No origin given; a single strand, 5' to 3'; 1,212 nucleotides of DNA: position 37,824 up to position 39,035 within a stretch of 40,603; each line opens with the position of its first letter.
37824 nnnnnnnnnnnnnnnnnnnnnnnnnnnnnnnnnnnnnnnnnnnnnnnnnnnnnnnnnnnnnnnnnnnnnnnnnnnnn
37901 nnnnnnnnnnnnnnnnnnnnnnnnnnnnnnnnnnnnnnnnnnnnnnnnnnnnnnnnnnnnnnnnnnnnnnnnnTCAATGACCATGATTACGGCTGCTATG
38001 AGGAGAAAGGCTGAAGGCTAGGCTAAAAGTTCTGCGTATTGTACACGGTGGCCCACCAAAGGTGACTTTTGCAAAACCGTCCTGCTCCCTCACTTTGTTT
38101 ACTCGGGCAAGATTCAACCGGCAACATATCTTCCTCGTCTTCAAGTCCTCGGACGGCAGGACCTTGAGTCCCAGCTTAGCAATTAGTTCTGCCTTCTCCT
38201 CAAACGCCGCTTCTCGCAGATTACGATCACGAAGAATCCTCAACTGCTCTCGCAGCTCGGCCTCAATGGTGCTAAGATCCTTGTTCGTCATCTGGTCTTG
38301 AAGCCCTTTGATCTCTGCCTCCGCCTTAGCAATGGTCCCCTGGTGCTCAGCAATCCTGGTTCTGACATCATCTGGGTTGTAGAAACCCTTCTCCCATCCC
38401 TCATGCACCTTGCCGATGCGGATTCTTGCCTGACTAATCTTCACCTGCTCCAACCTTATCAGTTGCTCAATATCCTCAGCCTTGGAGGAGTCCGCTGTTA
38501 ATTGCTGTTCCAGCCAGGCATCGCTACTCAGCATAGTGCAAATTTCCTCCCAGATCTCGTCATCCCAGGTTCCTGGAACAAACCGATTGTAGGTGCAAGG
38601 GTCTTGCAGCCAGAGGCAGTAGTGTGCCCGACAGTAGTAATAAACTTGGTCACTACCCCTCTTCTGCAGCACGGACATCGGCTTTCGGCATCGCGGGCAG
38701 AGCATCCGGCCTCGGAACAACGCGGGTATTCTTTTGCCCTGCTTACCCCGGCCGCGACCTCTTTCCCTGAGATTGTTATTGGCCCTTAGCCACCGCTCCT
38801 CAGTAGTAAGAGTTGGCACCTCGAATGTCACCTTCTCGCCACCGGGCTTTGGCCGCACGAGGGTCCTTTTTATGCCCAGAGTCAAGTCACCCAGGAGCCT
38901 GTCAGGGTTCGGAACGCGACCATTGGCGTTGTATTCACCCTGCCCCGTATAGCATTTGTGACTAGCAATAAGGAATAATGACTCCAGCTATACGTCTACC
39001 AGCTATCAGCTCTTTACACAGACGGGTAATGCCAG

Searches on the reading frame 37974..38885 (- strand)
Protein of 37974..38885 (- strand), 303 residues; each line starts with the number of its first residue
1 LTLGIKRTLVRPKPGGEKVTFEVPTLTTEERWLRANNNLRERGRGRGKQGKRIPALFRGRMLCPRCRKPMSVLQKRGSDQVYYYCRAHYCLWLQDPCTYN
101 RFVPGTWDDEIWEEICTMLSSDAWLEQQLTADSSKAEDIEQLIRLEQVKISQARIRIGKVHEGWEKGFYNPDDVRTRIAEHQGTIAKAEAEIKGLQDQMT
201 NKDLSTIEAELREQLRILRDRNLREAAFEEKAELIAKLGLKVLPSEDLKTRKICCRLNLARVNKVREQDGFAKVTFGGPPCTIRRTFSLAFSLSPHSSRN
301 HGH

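Call 15: search_protein_families(library=pfam, proteins=[window:37974-38885:-], max_evalue=0.001)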
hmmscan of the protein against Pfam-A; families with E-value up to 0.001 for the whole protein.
window:37974-38885:- (303 aa): 1 family
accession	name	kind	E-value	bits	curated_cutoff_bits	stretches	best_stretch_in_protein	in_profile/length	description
PF13408.12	Zn_ribbon_recom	-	3.2e-05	24.7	25.3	1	56-89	1-33/58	Recombinase zinc beta ribbon domain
